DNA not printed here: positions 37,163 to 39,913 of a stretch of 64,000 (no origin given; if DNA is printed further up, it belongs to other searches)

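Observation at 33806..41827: Atypical Qrc/ACIII-like complex bracketed by two paralogous four-domain c-type cytochromes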

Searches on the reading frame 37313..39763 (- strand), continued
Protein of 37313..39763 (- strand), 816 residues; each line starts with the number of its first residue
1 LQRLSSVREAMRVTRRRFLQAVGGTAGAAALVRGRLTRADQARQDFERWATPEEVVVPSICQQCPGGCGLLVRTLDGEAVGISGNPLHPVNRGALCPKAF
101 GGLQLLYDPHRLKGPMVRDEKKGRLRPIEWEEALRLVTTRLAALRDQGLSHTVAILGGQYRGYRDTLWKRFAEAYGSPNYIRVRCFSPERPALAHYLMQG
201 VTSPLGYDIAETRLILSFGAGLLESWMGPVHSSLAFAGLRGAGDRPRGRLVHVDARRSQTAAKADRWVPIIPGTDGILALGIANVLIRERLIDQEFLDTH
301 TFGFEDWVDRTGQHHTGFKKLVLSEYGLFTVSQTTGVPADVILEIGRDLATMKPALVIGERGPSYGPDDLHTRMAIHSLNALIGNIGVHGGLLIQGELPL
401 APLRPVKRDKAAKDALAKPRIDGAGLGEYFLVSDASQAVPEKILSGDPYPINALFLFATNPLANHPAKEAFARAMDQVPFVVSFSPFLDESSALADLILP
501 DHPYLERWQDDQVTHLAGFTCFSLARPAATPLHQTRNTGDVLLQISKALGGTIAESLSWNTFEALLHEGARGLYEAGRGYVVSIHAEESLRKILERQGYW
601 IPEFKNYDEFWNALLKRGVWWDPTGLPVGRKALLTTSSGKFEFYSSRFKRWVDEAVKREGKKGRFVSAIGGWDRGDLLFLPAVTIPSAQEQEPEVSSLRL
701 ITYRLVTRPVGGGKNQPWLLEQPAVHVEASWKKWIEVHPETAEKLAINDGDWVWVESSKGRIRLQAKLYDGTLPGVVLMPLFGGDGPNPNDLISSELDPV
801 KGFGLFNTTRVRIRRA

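Call 12: search_solved_structures(query=window:37313-39763:-, max_evalue=0.00001, show_alignments=3)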
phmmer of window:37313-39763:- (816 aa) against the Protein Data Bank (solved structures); distinct sequences matched with E-value up to 0.00001: 49.
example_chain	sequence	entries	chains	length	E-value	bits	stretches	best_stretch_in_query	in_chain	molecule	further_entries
6cz7_A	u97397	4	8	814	1.5e-63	218.1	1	59-779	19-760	ArrA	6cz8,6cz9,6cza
2vpw_A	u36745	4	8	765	4.2e-51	176.9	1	15-567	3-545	THIOSULFATE REDUCTASE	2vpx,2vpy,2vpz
7qv7_S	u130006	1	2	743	5.9e-33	116.9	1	57-506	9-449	Hydrogen dependent carbon dioxide reductase subunit FdhF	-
2jim_A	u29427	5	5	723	1.8e-28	102.1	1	56-550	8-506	PERIPLASMIC NITRATE REDUCTASE | PROTEIN (PERIPLASMIC NITRATE REDUCTASE)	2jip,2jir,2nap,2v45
2e7z_A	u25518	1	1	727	2e-28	101.9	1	60-507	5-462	Acetylene hydratase Ahy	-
2jio_A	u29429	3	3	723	8.8e-28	99.8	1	56-550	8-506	PERIPLASMIC NITRATE REDUCTASE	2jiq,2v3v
7bkb_D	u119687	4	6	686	8.9e-28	99.8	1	57-546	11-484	Formate dehydrogenase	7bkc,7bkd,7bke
1aa6_A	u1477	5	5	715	2.2e-27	98.5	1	57-506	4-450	FORMATE DEHYDROGENASE H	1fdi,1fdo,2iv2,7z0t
9wxb_B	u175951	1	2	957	2e-26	95.3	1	41-507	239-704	Formate dehydrogenase alpha subunit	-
9t1s_L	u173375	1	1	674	3.9e-26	94.3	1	57-507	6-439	formate dehydrogenase (coenzyme F420)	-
6tg9_A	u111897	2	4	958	1.5e-25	92.4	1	40-390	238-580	Formate dehydrogenase subunit alpha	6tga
9vap_A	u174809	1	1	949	2.8e-25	91.5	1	10-391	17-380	Formate dehydrogenase molybdopterin-binding subunit FdhA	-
9qm0_A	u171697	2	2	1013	1.2e-22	82.8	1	11-297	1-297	Formate dehydrogenase, alpha subunit, selenocysteine-containing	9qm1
9rjy_A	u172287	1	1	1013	7.1e-22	80.2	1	11-297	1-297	Formate dehydrogenase, alpha subunit, selenocysteine-containing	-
9rjz_A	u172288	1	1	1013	1.2e-21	79.4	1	11-297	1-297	Formate dehydrogenase, alpha subunit, selenocysteine-containing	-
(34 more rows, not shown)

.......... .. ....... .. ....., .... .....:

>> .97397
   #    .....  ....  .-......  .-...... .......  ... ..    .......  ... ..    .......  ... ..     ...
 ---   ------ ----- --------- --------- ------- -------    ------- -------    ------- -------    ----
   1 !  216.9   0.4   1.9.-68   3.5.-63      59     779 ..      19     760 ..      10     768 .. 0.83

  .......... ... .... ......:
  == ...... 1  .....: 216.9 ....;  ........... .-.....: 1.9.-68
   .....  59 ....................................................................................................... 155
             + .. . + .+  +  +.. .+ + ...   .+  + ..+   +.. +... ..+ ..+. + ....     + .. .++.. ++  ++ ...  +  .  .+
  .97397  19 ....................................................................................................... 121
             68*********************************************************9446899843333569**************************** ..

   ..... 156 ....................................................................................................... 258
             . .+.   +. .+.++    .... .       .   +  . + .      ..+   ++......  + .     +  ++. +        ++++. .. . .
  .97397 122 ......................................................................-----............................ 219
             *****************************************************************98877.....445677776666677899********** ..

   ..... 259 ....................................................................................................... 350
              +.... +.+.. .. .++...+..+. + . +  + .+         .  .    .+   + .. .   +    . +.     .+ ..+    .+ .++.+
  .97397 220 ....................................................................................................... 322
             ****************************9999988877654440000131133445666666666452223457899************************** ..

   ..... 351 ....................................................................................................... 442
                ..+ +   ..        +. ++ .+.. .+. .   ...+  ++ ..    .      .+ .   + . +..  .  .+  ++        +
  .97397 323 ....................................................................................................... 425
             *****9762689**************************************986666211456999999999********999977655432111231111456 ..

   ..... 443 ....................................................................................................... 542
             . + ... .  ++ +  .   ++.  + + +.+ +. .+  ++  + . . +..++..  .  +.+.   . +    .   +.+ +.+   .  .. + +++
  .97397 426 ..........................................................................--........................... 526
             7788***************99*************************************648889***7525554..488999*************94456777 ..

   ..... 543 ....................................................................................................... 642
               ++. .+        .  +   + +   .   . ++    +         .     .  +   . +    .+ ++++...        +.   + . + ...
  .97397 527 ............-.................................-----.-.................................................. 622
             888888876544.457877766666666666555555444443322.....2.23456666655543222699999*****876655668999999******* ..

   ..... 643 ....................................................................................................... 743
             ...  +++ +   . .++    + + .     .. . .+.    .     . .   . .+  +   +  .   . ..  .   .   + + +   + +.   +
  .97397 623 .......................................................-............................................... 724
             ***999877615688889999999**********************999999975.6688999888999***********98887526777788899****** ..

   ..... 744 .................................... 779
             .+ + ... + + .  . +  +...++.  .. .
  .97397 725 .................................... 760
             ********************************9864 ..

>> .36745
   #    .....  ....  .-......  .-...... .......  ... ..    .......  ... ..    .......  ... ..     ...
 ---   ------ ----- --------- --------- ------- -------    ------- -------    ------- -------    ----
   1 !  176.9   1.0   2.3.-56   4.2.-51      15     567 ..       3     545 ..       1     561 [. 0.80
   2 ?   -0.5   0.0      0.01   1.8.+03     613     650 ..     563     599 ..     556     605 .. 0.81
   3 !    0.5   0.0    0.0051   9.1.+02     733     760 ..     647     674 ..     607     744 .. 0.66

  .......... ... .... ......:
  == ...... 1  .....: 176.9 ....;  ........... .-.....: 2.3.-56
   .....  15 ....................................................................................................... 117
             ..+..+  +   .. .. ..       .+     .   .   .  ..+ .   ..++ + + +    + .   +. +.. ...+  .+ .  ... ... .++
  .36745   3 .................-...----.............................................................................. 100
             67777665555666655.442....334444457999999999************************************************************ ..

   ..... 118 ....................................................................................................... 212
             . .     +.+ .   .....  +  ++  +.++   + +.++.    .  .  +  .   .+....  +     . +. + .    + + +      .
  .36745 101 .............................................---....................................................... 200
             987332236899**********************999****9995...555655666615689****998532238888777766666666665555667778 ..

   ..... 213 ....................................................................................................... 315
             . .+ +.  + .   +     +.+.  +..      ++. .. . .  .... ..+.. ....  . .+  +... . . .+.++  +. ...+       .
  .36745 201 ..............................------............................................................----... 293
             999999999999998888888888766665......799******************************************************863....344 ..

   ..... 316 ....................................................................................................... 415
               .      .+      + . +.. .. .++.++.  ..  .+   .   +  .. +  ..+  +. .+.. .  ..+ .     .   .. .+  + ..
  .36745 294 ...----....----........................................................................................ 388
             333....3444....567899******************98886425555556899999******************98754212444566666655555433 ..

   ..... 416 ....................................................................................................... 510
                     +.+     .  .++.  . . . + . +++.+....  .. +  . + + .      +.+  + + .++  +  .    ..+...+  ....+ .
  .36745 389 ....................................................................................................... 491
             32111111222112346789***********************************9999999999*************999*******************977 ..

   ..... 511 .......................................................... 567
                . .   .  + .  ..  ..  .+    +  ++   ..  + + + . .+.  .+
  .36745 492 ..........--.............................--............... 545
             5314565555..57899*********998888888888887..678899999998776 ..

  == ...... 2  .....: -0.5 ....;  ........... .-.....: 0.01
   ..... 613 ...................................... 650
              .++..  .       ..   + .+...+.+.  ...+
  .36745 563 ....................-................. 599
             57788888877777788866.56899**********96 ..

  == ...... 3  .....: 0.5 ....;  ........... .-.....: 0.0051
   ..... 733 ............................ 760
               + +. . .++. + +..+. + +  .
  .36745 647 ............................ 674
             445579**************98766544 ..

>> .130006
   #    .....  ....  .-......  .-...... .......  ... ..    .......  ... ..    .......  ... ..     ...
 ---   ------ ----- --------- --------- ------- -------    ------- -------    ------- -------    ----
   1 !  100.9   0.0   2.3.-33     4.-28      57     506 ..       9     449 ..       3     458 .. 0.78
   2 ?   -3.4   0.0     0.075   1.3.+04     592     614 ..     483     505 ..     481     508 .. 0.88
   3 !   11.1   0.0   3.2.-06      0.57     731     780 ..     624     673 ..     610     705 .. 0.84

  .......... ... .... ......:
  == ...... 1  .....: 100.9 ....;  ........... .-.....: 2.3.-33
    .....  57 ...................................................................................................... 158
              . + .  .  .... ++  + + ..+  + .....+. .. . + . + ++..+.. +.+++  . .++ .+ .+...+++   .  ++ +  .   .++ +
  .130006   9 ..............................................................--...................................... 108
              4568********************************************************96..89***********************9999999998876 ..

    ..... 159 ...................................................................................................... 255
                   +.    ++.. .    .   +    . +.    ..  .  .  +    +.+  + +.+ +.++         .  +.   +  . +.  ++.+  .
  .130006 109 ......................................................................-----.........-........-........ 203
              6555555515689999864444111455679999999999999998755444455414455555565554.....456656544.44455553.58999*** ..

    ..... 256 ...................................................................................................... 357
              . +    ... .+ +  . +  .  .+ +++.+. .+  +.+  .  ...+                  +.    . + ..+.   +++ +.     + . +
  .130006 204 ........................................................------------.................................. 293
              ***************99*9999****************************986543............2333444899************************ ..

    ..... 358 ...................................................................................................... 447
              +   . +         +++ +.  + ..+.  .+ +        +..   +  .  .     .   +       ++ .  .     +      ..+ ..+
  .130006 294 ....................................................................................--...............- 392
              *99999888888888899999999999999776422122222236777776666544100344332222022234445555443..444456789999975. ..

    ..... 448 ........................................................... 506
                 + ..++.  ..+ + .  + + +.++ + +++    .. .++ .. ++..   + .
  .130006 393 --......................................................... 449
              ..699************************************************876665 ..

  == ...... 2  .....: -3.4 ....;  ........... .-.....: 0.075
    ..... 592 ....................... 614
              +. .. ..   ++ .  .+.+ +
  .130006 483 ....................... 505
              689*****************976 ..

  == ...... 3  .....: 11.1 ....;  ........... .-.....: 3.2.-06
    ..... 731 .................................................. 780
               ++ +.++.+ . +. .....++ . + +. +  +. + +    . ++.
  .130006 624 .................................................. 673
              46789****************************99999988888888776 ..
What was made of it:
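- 37313..39733 (-): Tat-exported Mo-bisPGD-fold subunit (ActB1/QrcB-like) with the FS0 motif CX2CX3CX27C and a clade-specific invariant Cys175. Best solved matches are ArrA 1.5e-63 and PsrA 4e-51 (call 12).
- Closest known: Catalytic CISM enzymes with NrfD anchors. Same: ArrA and PsrA are the best solved matches of the Mo-fold subunit (call 12).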

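Call 15: find_related_loci(query=window:37313-39763:-, collection=genome_contigs, flank=8000)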
Query window:37313-39763:- (816 aa) in genome_contigs; peptide patterns used: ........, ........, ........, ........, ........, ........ (x = any residue, [..] = any of these).
210 stretches matched a pattern; 150 encode a relative of the query (tblastn E <= 1e-3); the best 80 are kept; 79 distinct loci.
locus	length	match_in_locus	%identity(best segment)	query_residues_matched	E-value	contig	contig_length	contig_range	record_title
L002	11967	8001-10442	77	1-816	0e+0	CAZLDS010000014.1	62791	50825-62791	MAG TPA_asm: uncultured bacterium isolate SRP321284_co1_139 genome assembly, contig: NODE_531_length_62791_cov_10.301900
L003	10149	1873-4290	75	9-816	0e+0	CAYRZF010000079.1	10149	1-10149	MAG TPA_asm: uncultured bacterium isolate SRP119689_co1_180 genome assembly, contig: NODE_10181_length_10149_cov_17.7993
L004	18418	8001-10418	75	9-816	0e+0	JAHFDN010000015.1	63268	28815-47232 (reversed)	MAG: Candidatus Rokuibacteriota bacterium isolate nzgw246 NODE_45_length_63269_cov_6.624454, whole genome shotgun sequen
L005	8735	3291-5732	74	1-816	0e+0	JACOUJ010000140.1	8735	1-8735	MAG: Candidatus Rokuibacteriota bacterium isolate NC_groundwater_67_Pr7_S-0.65um_64_12 FFV18_Sp65_scaffold_391518, whole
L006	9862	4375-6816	73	1-816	0e+0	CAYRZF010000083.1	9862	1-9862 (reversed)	MAG TPA_asm: uncultured bacterium isolate SRP119689_co1_180 genome assembly, contig: NODE_10617_length_9862_cov_26.29132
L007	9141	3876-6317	75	1-816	0e+0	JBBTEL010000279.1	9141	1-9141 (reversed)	MAG: Candidatus Methylomirabilota bacterium isolate H43-bin120_1 H43_bin120_1_000000000279, whole genome shotgun sequenc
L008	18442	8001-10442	75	1-816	0e+0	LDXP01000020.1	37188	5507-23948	MAG: Candidatus Rokubacteria bacterium CSP1-6 XU13_C0020, whole genome shotgun sequence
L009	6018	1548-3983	73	9-816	0e+0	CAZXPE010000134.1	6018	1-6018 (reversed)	MAG TPA_asm: uncultured bacterium isolate SRP090828_co1_86 genome assembly, contig: NODE_3154_length_6018_cov_12.957739,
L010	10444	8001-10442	73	1-810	0e+0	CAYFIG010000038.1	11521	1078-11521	MAG TPA_asm: uncultured bacterium isolate ERP013524_co1_26 genome assembly, contig: NODE_1155_length_11521_cov_5.334380,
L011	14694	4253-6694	74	1-816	0e+0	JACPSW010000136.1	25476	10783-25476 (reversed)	MAG: Candidatus Rokuibacteriota bacterium isolate NC_groundwater_716_Ag_S-0.2um_69_13 S36_SO-2_scaffold_608239, whole ge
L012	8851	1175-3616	72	1-816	0e+0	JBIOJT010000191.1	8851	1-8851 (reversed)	MAG: Candidatus Methylomirabilales bacterium isolate GcC5-40 k141_1570102_length_8851_cov_25.9932, whole genome shotgun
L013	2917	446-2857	74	9-815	0e+0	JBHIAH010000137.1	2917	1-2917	MAG: Candidatus Methylomirabilales bacterium isolate K_3_bin.12 NODE_22266_length_2917_cov_29.883298, whole genome shotg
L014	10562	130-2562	73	3-815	0e+0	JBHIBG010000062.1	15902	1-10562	MAG: Candidatus Methylomirabilia bacterium isolate K_2_bin.23 NODE_1773_length_15902_cov_44.354515, whole genome shotgun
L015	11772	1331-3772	70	1-816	0e+0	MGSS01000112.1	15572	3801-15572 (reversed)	MAG: Deltaproteobacteria bacterium RIFCSPLOWO2_12_FULL_60_19 rifcsplowo2_12_scaffold_5259, whole genome shotgun sequence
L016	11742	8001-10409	72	11-815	0e+0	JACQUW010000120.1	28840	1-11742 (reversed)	MAG: Deltaproteobacteria bacterium isolate NC_groundwater_1447_Ag_S-0.65um_55_23 S_p65_S5_coassembly_k141_1527538, whole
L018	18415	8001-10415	73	9-815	0e+0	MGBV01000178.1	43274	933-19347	MAG: Candidatus Rokubacteria bacterium GWC2_70_16 gwc2_scaffold_3315, whole genome shotgun sequence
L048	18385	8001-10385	41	10-816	0e+0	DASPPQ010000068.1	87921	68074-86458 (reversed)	MAG TPA_asm: Thermodesulfobacteriota bacterium isolate SMAG_U12177 k141_568180, whole genome shotgun sequence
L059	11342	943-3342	39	5-816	0e+0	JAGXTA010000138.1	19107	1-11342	MAG: Deltaproteobacteria bacterium isolate CROMO_BS_46_3 c_000000707912, whole genome shotgun sequence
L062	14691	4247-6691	37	12-816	4e-175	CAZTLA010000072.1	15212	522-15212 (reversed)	MAG TPA_asm: uncultured Syntrophales bacterium isolate binchicken_co232_232 genome assembly, contig: NODE_7671_length_15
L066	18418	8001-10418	39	10-816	9e-173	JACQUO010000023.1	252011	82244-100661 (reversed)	MAG: Chloroflexi bacterium isolate NC_groundwater_1439_Ag_S-0.65um_65_67 S_p65_S5_coassembly_k141_4073678, whole genome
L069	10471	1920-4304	40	8-816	8e-172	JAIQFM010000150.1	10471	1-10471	MAG: Terriglobia bacterium isolate SRVP_22 SR-VP_26_10_2019_C_20cm_scaffold_10206, whole genome shotgun sequence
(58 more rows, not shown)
